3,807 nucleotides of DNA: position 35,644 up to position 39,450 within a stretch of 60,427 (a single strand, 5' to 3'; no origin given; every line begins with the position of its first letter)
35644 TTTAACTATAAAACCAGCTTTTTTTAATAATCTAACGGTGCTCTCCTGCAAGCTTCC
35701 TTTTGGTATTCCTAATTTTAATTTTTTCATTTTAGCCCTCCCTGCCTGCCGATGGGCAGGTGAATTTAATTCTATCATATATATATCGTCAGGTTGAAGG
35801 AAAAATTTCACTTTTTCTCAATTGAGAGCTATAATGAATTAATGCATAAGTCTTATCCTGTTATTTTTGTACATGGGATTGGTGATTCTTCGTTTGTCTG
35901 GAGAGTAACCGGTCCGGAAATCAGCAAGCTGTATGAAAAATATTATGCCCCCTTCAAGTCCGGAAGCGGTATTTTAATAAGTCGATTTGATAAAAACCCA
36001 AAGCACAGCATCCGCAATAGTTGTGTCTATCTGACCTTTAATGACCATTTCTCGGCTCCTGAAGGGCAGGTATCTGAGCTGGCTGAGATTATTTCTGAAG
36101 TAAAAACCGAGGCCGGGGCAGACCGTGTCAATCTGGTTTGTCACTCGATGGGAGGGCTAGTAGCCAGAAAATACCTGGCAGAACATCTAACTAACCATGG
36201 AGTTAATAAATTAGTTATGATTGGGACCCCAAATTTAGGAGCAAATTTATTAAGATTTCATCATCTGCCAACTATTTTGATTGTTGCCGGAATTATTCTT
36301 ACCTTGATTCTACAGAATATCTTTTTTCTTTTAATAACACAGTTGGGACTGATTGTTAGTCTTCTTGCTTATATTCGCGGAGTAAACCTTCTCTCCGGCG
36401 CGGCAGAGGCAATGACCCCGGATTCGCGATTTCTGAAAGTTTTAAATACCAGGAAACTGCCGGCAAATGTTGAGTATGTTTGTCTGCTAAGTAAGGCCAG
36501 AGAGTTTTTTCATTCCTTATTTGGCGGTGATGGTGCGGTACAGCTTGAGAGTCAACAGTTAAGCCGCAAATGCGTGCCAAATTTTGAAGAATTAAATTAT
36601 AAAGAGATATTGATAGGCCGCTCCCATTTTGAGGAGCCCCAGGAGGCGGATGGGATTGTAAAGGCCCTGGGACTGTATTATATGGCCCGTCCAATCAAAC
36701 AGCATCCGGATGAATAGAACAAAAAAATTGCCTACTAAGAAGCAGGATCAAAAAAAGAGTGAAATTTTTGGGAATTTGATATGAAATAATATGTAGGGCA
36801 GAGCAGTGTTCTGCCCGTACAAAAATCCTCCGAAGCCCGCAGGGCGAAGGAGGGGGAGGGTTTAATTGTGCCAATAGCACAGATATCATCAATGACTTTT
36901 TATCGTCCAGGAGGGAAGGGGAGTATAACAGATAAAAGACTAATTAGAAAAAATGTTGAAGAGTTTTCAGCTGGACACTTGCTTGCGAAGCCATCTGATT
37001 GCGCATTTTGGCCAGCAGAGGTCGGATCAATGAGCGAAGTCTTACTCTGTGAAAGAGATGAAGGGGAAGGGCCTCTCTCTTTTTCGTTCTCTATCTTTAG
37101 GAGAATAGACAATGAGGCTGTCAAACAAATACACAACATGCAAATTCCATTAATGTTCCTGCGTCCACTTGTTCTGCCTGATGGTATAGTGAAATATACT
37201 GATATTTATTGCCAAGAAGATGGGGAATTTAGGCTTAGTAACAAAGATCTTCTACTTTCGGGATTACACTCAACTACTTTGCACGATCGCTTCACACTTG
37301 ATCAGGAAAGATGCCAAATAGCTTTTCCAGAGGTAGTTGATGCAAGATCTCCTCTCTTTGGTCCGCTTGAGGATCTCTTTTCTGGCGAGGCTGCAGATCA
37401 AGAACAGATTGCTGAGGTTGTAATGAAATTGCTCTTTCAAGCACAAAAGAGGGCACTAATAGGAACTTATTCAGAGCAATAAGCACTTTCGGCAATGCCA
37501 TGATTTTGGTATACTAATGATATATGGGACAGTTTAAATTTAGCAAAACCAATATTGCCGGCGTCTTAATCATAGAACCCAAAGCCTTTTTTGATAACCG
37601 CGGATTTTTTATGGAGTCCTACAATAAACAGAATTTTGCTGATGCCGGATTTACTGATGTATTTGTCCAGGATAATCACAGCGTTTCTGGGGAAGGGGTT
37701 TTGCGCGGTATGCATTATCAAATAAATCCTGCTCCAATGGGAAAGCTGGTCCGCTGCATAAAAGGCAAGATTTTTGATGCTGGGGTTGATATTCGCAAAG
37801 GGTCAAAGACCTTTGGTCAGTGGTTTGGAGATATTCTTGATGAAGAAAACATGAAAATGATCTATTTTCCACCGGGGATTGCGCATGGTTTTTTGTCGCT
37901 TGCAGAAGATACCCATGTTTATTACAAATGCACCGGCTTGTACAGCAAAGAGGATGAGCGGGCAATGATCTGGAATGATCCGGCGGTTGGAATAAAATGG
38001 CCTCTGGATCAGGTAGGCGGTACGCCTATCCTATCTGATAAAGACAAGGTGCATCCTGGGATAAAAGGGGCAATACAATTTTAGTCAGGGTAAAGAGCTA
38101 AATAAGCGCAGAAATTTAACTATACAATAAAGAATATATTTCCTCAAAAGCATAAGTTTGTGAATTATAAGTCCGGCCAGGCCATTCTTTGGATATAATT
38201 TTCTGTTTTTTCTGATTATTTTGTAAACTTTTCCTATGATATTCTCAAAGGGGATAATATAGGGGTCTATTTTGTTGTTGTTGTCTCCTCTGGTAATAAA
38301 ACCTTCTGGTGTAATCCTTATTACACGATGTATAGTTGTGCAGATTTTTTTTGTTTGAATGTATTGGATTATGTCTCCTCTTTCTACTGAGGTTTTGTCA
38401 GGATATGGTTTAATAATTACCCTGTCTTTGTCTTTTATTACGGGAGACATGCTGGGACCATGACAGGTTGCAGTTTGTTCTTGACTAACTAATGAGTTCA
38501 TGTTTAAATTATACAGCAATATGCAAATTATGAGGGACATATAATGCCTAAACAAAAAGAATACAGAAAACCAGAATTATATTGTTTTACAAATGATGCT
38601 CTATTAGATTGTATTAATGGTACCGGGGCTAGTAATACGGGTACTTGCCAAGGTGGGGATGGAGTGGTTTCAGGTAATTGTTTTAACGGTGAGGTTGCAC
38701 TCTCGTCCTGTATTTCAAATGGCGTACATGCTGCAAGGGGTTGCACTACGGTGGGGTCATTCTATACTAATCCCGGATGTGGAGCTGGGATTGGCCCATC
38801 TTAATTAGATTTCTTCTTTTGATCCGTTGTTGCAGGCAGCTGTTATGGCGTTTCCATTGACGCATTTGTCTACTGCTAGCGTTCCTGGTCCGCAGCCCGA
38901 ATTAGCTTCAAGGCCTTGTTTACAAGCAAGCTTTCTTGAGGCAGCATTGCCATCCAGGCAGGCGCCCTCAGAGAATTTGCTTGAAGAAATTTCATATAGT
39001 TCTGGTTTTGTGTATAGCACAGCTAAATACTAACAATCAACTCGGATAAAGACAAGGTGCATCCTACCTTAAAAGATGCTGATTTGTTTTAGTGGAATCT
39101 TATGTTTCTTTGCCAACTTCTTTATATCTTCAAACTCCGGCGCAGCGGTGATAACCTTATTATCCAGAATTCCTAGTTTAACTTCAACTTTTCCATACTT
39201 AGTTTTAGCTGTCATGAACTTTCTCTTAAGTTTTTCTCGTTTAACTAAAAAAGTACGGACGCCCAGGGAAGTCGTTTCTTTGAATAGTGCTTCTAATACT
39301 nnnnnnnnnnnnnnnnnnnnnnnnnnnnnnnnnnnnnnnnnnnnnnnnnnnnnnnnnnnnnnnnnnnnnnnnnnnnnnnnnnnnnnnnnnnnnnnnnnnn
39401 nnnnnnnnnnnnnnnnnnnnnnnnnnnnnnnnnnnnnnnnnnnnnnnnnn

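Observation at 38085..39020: Convergent pair of paralogous Cys-rich KPELY peptides abutting an ER-type (SipW-like) signal peptidase gene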

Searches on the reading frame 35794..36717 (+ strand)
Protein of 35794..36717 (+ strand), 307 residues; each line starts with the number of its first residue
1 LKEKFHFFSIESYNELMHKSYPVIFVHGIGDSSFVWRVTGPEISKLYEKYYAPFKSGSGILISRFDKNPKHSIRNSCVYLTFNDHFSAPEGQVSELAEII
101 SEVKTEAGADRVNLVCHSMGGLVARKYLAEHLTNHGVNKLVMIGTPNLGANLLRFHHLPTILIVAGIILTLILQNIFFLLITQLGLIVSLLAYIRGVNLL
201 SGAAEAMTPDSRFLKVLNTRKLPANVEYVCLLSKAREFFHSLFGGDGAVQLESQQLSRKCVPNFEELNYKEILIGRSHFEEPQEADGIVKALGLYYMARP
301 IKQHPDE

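Call 4: search_protein_families(library=pfam, proteins=[window:35794-36717:+], max_evalue=1)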
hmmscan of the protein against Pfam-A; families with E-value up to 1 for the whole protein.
window:35794-36717:+ (307 aa): 14 families
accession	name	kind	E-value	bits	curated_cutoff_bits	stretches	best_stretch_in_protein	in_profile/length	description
PF24096.1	DUF7379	-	5.2e-12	46.6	33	1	89-218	50-191/191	Domain of unknown function (DUF7379)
PF02089.21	Palm_thioest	-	1.9e-11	44.6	26.8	1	22-252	1-204/254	Palmitoyl protein thioesterase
PF00561.26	Abhydrolase_1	-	7.5e-11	42.6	25.8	1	21-152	1-103/245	alpha/beta hydrolase fold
PF07819.20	PGAP1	-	8.6e-10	39.2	24.3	1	21-151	5-133/233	PGAP1-like alpha/beta domain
PF06028.17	DUF915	-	8.6e-09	35.6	22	1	72-146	64-142/255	Alpha/beta hydrolase of unknown function (DUF915)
PF12697.13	Abhydrolase_6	-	6.9e-07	30.6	26.3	1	23-146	1-94/217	Alpha/beta hydrolase family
PF01674.24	Lipase_2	-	8.5e-06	25.9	20.3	1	91-145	56-107/219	Lipase (class 2)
PF12146.15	Hydrolase_4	-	4.9e-05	23.2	27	1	93-144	59-108/239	Serine aminopeptidase, S33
PF02450.21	LCAT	-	0.00065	19.5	21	1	95-150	107-165/392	Lecithin:cholesterol acyltransferase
PF05057.20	DUF676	-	0.0018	18.2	20.3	1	96-132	63-100/217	Putative serine esterase (DUF676)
PF24322.2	Tle3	-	0.0031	17.5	27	1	96-146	168-220/321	T6SS Tle3 phospholipase effector domain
PF06259.18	Abhydrolase_8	-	0.0036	17.4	20.5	1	95-150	93-147/178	Alpha/beta hydrolase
PF05990.18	DUF900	-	0.019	14.9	20.5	1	93-131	77-115/232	Alpha/beta hydrolase of unknown function (DUF900)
PF06821.19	Ser_hydrolase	-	0.069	13.5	22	1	106-148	51-93/172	Serine hydrolase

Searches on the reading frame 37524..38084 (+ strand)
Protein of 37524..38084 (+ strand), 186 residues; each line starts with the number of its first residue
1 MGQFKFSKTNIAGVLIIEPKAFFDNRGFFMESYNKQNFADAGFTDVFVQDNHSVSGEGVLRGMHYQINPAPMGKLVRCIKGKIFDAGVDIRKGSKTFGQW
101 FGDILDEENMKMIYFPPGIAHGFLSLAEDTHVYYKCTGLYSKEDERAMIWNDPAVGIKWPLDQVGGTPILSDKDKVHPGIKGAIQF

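Call 4: search_protein_families(library=pfam, proteins=[window:37524-38084:+], max_evalue=1)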
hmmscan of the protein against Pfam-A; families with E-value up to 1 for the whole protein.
window:37524-38084:+ (186 aa): 1 family
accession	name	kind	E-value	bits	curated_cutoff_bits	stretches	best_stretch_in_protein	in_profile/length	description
PF00908.23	dTDP_sugar_isom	-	2.2e-68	229.7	27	1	8-180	1-166/168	dTDP-4-dehydrorhamnose 3,5-epimerase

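Call 5: search_protein_families(library=ncbifam, proteins=[window:37524-38084:+], max_evalue=1)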
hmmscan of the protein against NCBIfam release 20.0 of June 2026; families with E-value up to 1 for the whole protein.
window:37524-38084:+ (186 aa): 1 family
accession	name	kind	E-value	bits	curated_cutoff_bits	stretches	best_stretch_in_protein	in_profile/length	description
TIGR01221.1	rmlC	equivalog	1.2e-66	223.8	155.75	1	6-180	2-172/176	dTDP-4-dehydrorhamnose 3,5-epimerase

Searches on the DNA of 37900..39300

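Call 50: search_rna_families(source=window, start=37900, end=39300, threshold=evalue, max_evalue=1)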
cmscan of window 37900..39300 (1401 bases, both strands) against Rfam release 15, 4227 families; matches with E-value up to 1: 0.
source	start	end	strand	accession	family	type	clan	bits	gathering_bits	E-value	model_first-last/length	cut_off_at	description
